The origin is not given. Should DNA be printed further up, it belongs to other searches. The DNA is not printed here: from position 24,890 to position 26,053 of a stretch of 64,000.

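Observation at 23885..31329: Consolidated thymidylate-cycle gene neighbourhood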

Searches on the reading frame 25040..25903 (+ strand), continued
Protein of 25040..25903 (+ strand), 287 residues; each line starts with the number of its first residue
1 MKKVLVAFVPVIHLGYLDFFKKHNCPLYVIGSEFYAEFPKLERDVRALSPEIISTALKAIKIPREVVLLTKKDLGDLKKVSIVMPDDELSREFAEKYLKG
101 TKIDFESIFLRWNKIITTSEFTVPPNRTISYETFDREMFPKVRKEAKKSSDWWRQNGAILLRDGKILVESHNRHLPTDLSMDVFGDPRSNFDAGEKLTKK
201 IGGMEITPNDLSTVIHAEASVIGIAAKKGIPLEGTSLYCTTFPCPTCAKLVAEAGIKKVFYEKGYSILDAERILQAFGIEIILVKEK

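Call 78: find_encoding_contigs(protein=P0001, flank=3000, max_places=2)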
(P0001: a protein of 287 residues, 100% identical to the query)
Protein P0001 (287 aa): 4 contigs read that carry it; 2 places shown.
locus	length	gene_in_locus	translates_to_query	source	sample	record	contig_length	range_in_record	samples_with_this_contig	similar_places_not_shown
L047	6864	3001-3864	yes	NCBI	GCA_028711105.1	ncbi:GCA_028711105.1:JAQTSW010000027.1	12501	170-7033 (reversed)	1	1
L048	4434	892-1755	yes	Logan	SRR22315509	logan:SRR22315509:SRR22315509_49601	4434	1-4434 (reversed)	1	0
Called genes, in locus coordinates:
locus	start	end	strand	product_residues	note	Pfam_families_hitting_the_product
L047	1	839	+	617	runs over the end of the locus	-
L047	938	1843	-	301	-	PF01636:APH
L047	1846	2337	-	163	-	PF00186:DHFR_1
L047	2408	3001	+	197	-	PF01467:CTP_transf_like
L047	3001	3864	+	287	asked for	PF00383:dCMP_cyt_deam_1, PF14437:MafB19-deam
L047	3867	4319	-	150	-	PF11969:DcpS_C, PF01230:HIT (weak)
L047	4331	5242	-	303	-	PF00303:Thymidylat_synt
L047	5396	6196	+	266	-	-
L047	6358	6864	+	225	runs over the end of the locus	PF00464:SHMT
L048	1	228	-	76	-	?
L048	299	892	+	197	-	PF01467:CTP_transf_like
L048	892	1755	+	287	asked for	PF00383:dCMP_cyt_deam_1, PF14437:MafB19-deam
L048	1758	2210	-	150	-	PF11969:DcpS_C, PF01230:HIT (weak)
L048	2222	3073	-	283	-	PF00303:Thymidylat_synt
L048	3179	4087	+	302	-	-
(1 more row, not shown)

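Call 86: search_protein_families(library=padloc, proteins=[window:25040-25903:+], max_evalue=0.001)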
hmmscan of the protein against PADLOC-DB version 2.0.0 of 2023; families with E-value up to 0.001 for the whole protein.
window:25040-25903:+ (287 aa): 1 family
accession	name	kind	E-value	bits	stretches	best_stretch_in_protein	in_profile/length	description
PDLC02373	dCTPase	-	1.3e-17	61.9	1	212-268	436-492/630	-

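Call 87: search_protein_families(library=phrogs, proteins=[window:25040-25903:+], max_evalue=0.001)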
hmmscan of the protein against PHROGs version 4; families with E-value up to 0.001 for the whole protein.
window:25040-25903:+ (287 aa): 7 families
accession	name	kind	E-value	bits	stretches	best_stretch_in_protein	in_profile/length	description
phrog_174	-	DNA, RNA and nucleotide metabolism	1e-23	85.6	1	146-286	128-249/384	dCMP deaminase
phrog_9198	-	unknown function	7.7e-11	42.4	1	211-265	382-437/531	-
phrog_20648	-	DNA, RNA and nucleotide metabolism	3.2e-08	34.1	1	213-286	70-142/311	dCMP deaminase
phrog_2369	-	DNA, RNA and nucleotide metabolism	1.6e-07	32.6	1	214-269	78-131/195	dCMP deaminase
phrog_18355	-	DNA, RNA and nucleotide metabolism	9.2e-07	29.9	1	215-263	3-49/52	deoxycytidinylate deaminase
phrog_20806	-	DNA, RNA and nucleotide metabolism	0.00021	22.5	1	213-260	15-60/97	deoxycytidinylate deaminase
phrog_8118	-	unknown function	0.00073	19.3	0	214-274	477-538/577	-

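Call 90: find_related_loci(query=A1, collection=metagenome_contigs, flank=7000)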
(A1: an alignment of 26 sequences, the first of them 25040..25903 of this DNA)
Query A1 (287 aa) in metagenome_contigs; peptide patterns used: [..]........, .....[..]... (x = any residue, [..] = any of these).
600 stretches matched a pattern (row limit reached: there are more); 445 encode a relative of the query (tblastn E <= 1e-3); the best 80 are kept; 80 distinct loci.
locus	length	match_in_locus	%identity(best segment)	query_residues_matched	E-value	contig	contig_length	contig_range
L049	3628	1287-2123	49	1-285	1e-101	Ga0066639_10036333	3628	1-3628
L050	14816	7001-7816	51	5-287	7e-97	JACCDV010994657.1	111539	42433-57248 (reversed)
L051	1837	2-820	52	7-285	7e-102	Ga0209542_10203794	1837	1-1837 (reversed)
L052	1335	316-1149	52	1-285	2e-102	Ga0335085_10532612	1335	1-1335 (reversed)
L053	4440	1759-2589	51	1-285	1e-94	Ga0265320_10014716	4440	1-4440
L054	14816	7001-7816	50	5-284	3e-93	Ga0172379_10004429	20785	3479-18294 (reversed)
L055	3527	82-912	49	1-285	3e-94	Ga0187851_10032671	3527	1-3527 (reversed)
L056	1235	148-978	49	1-285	3e-100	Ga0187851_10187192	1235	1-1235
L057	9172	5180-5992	51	5-285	9e-93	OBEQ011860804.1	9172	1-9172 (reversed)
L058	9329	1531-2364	50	1-286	7e-93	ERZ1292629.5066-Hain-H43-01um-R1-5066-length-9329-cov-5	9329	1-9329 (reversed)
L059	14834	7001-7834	48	1-287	1e-92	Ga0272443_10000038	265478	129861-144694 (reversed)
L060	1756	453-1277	47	1-285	1e-96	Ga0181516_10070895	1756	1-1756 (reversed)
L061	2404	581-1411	48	1-285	4e-94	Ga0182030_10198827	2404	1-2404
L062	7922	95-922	50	1-287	3e-91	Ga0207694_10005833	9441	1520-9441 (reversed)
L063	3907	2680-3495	48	1-284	3e-91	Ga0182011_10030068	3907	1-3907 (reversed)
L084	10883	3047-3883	47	2-285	5e-84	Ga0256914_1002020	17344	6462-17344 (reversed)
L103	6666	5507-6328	44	4-285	2e-77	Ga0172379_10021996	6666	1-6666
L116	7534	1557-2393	43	1-285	1e-74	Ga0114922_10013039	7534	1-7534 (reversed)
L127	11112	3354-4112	45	21-285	4e-73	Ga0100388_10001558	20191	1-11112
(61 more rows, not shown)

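Call 95: search_protein_families(library=pfam, proteins=[L084:1140-2153:-, L084:3919-5319:-, L084:5451-6521:-, L084:6698-7210:+, L084:7492-8070:-, L084:8339-9364:-, L127:4577-5152:+, L127:2064-2483:+, L127:1413-2045:+], max_evalue=0.001)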
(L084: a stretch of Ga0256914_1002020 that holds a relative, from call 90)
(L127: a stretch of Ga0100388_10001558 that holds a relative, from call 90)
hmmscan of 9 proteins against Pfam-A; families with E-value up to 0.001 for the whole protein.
L084:1140-2153:- (337 aa): 1 family
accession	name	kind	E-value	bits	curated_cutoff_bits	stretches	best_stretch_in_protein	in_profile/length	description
PF01145.31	Band_7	-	2.1e-35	122.8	23.6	1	90-280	2-169/176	SPFH domain / Band 7 family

L084:3919-5319:- (466 aa): 1 family
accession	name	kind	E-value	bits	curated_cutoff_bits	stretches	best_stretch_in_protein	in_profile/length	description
PF13196.11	DUF4012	-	5.5e-28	98.7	28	1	85-224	3-142/144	Protein of unknown function (DUF4012)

L084:5451-6521:- (356 aa): 3 families
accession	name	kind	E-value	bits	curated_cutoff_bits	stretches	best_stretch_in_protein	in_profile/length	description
PF01556.23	DnaJ_C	-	8.6e-40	136.7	26.6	1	123-337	2-152/152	DnaJ C terminal domain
PF00226.36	DnaJ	-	3.8e-27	94.6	27.8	1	4-63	1-63/63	DnaJ domain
PF00684.25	DnaJ_CXXCXGXG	-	1.5e-12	48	32.7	1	149-212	1-65/65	DnaJ central domain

L084:6698-7210:+ (170 aa): 0 families

L084:7492-8070:- (192 aa): 2 families
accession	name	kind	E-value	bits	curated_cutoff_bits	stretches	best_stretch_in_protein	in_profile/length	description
PF03703.20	bPH_2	-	8.6e-09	36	22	1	97-176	1-78/78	Bacterial PH domain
PF14470.12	bPH_3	-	3.9e-06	27.7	23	1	96-136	19-59/95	Bacterial PH domain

L084:8339-9364:- (341 aa): 11 families
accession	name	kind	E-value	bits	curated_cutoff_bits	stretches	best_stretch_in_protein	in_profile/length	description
PF05496.18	RuvB_N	-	1.9e-75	252.4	27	1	21-179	1-159/159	Holliday junction DNA helicase RuvB P-loop domain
PF17864.7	AAA_lid_4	-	3.9e-27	94.3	27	1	182-255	1-74/74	RuvB AAA lid domain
PF05491.19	RuvB_C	-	3e-24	85.2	24.7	1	257-326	2-71/72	RuvB C-terminal winged helix domain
PF00004.35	AAA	-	2.8e-17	63.8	21.2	1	56-179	1-129/131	ATPase family associated with various cellular activities (AAA)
PF07728.20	AAA_5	-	1.1e-08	35.6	22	1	55-173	1-139/139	AAA domain (dynein-related subfamily)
PF06068.19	TIP49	-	0.00013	21.8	23.8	1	28-83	25-80/347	TIP49 P-loop domain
PF00493.29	MCM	-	0.00016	21.3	23.3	0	20-135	17-152/224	MCM P-loop domain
PF13191.12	AAA_16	-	0.00047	21.1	32.6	0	29-79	2-50/167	AAA ATPase domain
PF00931.28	NB-ARC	-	0.00078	19.2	23.5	0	50-76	15-41/248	NB-ARC domain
PF01078.27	Mg_chelatase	-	0.00094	19.1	20.3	0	28-74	4-43/207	Magnesium chelatase, subunit ChlI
PF20720.3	nSTAND3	-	0.00098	19.3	27.2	0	45-111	9-72/155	Novel STAND NTPase 3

L127:4577-5152:+ (191 aa): 4 families
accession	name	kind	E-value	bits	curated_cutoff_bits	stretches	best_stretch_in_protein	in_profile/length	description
PF01555.25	N6_N4_Mtase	-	6.6e-20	72.5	26.7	2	7-52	174-219/221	DNA methylase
PF05148.21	Methyltransf_8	-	3.1e-06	27.6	27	1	14-69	71-126/219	Hypothetical methyltransferase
PF08241.18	Methyltransf_11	-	5e-05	24.3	21.2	0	28-71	23-66/95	Methyltransferase domain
PF01170.24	UPF0020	-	0.00023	21.3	22.3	0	13-27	27-41/197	RMKL-like, methyltransferase domain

L127:2064-2483:+ (139 aa): 2 families
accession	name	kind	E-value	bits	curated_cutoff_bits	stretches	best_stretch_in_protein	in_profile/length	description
PF03946.19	Ribosomal_L11_N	-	6.1e-27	93.6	32.9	1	8-65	1-58/58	Ribosomal protein L11, N-terminal domain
PF00298.24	Ribosomal_L11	-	1.9e-26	92.7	21.4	1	70-138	1-69/69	Ribosomal protein L11, RNA binding domain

L127:1413-2045:+ (210 aa): 2 families
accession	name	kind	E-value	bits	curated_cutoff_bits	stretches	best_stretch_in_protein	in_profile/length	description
PF02357.24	NusG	-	6.8e-28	97.5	22.2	1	40-142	2-92/93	Transcription termination factor nusG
PF00467.35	KOW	-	9.2e-05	22.6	22.3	1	163-189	5-31/32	KOW motif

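Call 100: list_cluster_members(proteins=[L116:2445-3404:-, P0358])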
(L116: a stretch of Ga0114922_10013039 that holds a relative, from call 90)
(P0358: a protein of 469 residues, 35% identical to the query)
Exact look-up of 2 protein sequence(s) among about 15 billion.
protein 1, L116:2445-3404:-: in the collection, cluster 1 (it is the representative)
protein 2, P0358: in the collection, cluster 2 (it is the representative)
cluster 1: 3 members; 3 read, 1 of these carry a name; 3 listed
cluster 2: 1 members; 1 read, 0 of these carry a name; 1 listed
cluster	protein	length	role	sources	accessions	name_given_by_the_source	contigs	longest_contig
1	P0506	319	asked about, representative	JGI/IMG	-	-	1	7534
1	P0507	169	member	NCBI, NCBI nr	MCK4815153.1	HIT domain-containing protein, partial [bacterium] | HIT domain-containing protein [bacterium]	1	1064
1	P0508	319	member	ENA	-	-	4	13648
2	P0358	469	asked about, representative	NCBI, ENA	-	-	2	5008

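Call 103: fold_search(model_id=the predicted structure, library=viral)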
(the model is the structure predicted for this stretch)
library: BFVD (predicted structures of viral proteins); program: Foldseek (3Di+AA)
matches with E <= 10: 870; with E <= 0.001: 63
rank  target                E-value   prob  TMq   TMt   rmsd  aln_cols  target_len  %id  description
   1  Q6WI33                4.2e-12  1.00  0.43  0.80   5.1       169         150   27  dCMP deaminase [Vibrio phage KVP40 (isolate Vibrio parahaemolyticus/Japan/Matsuzaki/1991)]
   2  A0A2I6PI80            5.0e-11  1.00  0.40  0.36  24.2       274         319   19  dCMP deaminase [Pseudomonas phage PMBT14]
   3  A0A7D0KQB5            9.3e-11  1.00  0.41  0.50   5.0       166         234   26  (no name in the UniProt tables at hand)
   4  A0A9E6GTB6            1.2e-10  1.00  0.40  0.61  17.8       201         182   20  CMP/dCMP-type deaminase domain-containing protein [Pseudomonas phage PE09]
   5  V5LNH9                1.6e-10  1.00  0.40  0.50  15.1       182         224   24  (no name in the UniProt tables at hand)
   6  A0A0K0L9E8            2.7e-10  1.00  0.41  0.42  23.5       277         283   18  tRNA-specific adenosine deaminase [Pseudomonas phage vB_PaeM_PS24]
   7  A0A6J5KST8            6.3e-10  1.00  0.40  0.66   6.0       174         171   20  ComEB Deoxycytidylate deaminase [uncultured Caudovirales phage]
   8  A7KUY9                1.2e-09  1.00  0.37  0.41   6.6       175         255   18  (no name in the UniProt tables at hand)
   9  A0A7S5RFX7            1.4e-09  1.00  0.39  0.34   6.4       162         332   26  (no name in the UniProt tables at hand)
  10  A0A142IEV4            1.9e-09  1.00  0.40  0.66   3.7       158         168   22  Putative deoxycytidylate deaminase [Pseudomonas phage vB_PsyM_KIL4]
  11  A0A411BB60            3.4e-09  1.00  0.38  0.69   4.9       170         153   24  (no name in the UniProt tables at hand)
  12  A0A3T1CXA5            4.3e-09  1.00  0.40  0.61   5.0       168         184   21  Deoxycytidylate deaminase [Acanthamoeba castellanii medusavirus J1]
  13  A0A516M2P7            4.6e-09  1.00  0.41  0.80   3.6       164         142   19  (no name in the UniProt tables at hand)
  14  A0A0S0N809            1.7e-08  1.00  0.37  0.58   6.0       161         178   22  dCMP deaminase [Pseudomonas phage PaMx11]
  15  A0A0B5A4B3            1.8e-08  1.00  0.39  0.67   8.4       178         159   21  Deoxycytidylate deaminase [Achromobacter phage JWX]
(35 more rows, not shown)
